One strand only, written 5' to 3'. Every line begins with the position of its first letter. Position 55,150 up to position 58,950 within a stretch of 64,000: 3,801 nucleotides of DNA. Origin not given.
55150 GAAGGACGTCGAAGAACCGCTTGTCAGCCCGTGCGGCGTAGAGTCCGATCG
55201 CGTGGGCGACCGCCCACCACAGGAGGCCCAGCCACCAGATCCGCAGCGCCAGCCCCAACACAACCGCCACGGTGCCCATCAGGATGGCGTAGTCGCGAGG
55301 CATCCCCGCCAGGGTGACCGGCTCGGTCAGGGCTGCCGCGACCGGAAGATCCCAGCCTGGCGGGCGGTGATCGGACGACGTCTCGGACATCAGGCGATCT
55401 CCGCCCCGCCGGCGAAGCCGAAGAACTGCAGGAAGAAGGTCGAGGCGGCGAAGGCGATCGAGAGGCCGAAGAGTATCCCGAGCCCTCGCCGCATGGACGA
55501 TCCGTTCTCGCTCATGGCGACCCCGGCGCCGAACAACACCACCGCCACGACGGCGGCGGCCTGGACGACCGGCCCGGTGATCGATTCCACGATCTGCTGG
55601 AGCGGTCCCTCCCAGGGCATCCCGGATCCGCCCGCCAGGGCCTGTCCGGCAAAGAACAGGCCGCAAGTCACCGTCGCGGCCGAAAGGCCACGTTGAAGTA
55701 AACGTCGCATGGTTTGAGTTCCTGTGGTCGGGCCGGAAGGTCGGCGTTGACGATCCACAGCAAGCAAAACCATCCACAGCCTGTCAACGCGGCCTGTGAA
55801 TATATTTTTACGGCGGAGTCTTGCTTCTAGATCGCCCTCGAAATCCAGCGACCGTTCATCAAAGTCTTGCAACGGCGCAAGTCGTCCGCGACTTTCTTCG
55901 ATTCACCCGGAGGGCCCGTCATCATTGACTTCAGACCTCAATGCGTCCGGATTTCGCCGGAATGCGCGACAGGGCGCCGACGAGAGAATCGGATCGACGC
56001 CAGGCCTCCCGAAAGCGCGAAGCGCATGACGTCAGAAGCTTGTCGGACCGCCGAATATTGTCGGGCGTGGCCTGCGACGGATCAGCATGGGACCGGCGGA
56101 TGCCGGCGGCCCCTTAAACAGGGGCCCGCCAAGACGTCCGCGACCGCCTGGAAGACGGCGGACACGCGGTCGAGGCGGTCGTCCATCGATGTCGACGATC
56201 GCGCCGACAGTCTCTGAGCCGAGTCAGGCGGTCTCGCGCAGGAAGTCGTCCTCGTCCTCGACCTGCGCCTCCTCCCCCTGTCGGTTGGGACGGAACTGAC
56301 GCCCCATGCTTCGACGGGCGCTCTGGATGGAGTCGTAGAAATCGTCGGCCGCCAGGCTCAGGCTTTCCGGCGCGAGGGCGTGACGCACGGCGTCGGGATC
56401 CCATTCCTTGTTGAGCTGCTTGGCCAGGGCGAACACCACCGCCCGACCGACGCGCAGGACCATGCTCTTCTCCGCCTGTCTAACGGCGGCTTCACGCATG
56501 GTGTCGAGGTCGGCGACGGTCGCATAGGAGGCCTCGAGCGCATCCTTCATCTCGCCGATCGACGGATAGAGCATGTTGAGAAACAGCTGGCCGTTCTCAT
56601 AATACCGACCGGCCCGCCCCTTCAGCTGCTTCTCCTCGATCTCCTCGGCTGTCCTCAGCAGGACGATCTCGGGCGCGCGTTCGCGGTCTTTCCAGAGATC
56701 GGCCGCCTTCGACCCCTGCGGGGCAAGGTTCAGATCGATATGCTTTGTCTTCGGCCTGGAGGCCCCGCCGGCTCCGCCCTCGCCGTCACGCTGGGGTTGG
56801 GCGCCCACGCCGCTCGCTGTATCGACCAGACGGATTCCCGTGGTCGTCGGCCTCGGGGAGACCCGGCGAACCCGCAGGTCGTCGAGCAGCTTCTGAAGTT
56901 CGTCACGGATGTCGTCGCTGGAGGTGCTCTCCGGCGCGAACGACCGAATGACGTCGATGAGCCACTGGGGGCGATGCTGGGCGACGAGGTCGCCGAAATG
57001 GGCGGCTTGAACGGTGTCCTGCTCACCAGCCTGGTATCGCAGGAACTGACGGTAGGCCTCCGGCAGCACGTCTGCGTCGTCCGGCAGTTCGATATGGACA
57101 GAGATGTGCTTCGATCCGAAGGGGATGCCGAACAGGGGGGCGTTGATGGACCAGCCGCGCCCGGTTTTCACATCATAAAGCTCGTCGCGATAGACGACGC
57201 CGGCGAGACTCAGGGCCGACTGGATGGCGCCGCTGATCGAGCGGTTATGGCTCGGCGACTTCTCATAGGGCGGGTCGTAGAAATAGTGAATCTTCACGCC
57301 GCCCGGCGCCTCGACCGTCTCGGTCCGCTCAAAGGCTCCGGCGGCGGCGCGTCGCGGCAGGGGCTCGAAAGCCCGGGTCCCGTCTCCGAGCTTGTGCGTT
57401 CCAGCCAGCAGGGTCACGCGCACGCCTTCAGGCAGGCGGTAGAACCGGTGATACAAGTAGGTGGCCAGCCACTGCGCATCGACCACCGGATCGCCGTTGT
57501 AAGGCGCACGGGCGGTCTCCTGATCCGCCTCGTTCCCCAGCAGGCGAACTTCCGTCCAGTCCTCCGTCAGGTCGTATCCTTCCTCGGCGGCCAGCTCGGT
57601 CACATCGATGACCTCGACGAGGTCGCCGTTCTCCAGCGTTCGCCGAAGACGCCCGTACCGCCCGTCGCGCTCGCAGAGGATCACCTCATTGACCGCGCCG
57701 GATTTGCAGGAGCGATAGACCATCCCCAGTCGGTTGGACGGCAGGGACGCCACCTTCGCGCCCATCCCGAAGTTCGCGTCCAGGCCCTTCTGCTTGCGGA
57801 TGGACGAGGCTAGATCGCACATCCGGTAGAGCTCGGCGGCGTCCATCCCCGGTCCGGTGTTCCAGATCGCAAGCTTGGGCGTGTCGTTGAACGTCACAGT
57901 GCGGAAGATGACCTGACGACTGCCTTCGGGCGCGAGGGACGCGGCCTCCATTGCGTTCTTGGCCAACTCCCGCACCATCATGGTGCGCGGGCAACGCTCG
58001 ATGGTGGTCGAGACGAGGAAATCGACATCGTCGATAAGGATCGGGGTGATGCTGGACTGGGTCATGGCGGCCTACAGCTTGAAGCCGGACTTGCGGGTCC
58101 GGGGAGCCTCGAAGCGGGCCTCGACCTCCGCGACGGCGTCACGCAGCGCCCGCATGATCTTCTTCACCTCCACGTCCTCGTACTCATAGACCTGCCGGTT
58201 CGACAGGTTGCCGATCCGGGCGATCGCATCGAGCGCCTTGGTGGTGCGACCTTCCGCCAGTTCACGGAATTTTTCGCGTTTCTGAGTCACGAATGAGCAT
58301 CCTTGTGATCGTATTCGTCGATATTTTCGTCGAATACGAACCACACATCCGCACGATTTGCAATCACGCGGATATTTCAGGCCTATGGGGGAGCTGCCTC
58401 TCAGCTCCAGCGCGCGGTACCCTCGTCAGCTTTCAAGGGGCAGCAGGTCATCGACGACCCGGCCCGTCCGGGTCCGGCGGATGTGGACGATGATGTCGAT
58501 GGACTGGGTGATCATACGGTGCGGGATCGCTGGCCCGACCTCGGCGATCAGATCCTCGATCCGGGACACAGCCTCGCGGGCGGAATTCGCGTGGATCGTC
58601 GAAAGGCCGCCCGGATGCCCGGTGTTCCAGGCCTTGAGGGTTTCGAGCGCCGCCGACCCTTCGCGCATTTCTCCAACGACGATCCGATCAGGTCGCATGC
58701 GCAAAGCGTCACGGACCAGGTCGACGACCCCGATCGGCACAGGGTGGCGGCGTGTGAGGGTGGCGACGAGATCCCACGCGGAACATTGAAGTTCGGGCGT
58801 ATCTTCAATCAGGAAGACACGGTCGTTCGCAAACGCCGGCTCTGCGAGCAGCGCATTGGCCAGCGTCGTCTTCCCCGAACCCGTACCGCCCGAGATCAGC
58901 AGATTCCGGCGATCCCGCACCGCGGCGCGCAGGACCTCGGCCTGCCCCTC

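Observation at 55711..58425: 2.7-kb cargo (small protein + GHKL ATPase) inserted between trbB and trbC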

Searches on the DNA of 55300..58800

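Call 54: search_rna_families(source=window, start=55300, end=58800, threshold=evalue, max_evalue=1)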
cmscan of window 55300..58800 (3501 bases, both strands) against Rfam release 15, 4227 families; matches with E-value up to 1: 0.
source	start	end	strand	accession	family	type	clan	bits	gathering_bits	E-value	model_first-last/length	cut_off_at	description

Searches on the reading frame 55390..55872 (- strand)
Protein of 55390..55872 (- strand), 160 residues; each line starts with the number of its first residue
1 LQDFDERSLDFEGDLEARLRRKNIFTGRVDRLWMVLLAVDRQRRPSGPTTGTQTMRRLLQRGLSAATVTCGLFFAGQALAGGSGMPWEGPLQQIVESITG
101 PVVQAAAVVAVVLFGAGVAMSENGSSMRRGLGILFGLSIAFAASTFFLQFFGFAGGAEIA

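Call 3: search_protein_families(library=pfam, proteins=[window:55390-55872:-], max_evalue=0.01)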
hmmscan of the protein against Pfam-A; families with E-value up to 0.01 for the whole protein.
window:55390-55872:- (160 aa): 1 family
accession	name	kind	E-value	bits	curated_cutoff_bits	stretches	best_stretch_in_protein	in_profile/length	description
PF04956.18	TrbC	-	7.8e-18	64.9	27.9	1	62-148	12-96/98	TrbC/VIRB2 pilin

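Call 4: search_protein_families(library=ncbifam, proteins=[window:55390-55872:-], max_evalue=0.01)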
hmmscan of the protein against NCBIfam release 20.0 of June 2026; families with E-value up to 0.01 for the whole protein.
window:55390-55872:- (160 aa): 2 families
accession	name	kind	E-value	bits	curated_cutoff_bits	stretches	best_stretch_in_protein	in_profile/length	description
NF010445.0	PRK13871.1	equivalog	8.4e-09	35.7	211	1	71-133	21-83/135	conjugal transfer pilin TrbC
NF010467.0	PRK13892.1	equivalog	0.0037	17.2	179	1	81-160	40-118/145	conjugal transfer system pilin TrbC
